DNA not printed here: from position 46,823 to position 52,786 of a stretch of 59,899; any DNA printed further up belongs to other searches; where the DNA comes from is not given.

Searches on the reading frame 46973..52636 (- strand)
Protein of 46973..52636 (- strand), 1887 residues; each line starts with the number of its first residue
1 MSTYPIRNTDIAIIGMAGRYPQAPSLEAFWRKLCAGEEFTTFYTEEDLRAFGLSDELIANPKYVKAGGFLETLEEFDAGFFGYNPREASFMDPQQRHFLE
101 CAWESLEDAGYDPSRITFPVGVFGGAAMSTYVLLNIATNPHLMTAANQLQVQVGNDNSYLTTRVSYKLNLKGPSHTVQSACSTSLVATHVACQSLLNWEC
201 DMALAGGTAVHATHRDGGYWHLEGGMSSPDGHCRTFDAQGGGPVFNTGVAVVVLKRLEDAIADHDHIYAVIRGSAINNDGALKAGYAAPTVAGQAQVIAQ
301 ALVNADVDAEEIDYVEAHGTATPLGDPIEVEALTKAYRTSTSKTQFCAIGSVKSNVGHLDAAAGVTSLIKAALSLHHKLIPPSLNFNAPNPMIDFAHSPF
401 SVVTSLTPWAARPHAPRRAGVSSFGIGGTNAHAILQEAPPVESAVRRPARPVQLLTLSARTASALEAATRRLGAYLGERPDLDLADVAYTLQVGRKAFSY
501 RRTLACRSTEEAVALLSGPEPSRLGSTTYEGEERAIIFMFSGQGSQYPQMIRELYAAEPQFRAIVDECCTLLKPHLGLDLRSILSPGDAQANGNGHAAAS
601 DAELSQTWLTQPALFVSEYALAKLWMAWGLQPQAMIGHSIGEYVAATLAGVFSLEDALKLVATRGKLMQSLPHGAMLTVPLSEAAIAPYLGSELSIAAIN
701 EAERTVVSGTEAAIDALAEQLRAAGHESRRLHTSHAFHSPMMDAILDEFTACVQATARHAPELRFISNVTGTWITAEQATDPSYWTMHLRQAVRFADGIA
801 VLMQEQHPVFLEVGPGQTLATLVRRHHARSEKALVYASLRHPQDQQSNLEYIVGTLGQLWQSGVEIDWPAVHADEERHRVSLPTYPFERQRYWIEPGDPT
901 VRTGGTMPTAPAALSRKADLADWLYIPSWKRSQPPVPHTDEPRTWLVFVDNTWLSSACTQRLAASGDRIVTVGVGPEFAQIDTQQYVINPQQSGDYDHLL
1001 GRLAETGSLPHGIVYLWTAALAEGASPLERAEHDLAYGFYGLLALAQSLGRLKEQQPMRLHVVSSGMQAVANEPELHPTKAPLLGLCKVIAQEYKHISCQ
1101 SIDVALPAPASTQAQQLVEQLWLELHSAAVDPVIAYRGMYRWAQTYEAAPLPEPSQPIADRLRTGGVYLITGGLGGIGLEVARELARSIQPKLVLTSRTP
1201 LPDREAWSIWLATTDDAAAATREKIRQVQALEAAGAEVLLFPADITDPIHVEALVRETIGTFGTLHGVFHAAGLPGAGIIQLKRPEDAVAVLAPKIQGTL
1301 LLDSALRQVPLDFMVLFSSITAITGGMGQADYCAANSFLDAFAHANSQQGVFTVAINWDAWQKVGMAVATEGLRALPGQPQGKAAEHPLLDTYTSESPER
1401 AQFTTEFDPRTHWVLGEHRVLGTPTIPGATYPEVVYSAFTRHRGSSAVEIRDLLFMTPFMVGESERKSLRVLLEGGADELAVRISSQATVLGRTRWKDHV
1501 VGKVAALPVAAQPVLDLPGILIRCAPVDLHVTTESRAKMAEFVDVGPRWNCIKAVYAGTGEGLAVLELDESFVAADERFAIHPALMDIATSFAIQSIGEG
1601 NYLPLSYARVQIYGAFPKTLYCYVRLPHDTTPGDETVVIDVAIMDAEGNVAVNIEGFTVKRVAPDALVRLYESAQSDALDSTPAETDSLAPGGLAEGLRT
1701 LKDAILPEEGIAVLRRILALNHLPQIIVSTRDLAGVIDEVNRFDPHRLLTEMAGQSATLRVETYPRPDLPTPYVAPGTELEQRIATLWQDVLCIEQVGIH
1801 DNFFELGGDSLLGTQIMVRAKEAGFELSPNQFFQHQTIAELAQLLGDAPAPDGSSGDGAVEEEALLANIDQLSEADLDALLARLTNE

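Call 10: search_protein_families(library=pfam, proteins=[window:46973-52636:-], max_evalue=0.001)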
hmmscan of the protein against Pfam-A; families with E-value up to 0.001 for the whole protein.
window:46973-52636:- (1887 aa): 13 families
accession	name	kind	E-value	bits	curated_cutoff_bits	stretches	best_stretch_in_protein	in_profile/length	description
PF00109.32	ketoacyl-synt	-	8.4e-71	238.9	20.8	1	9-260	2-252/252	Beta-ketoacyl synthase, N-terminal domain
PF00698.26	Acyl_transf_1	-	5.9e-54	184.1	32.7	1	537-856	1-309/319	Acyl transferase domain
PF08659.16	KR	-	1.9e-50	171.7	22.6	1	1166-1362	1-179/180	KR domain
PF02801.28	Ketoacyl-synt_C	-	6.3e-45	152.5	20.8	1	268-386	1-118/119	Beta-ketoacyl synthase, C-terminal domain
PF22621.2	CurL-like_PKS_C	-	1.1e-23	83.4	27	1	453-516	1-64/64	CurL-like, PKS C-terminal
PF14765.12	PS-DH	-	1.2e-22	80.7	23.7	1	1543-1666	31-163/166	Polyketide synthase dehydratase N-terminal domain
PF16197.11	KAsynt_C_assoc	-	1.6e-19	70.8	33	1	389-501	1-107/111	Ketoacyl-synthetase C-terminal extension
PF21394.3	Beta-ketacyl_N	-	9.9e-18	64.8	26.9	1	946-1110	4-159/170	Beta-ketoacyl synthase-like, N-terminal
PF21089.3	PKS_DH_N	-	1e-17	64.4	27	1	1387-1487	1-103/103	Polyketide synthase dehydratase domain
PF22336.2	RhiE-like_linker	-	1.3e-15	57.5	27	1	457-517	2-61/67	RhiE-like, KS-MAT linker domain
PF00550.31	PP-binding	-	2.4e-15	57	20.8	1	1782-1845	1-67/67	Phosphopantetheine attachment site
PF00106.31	adh_short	-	1.7e-08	34.7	26.6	1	1168-1347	3-164/195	short chain dehydrogenase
PF13561.12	adh_short_C2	-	7.3e-08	32.7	27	1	1224-1343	32-154/236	Enoyl-(Acyl carrier protein) reductase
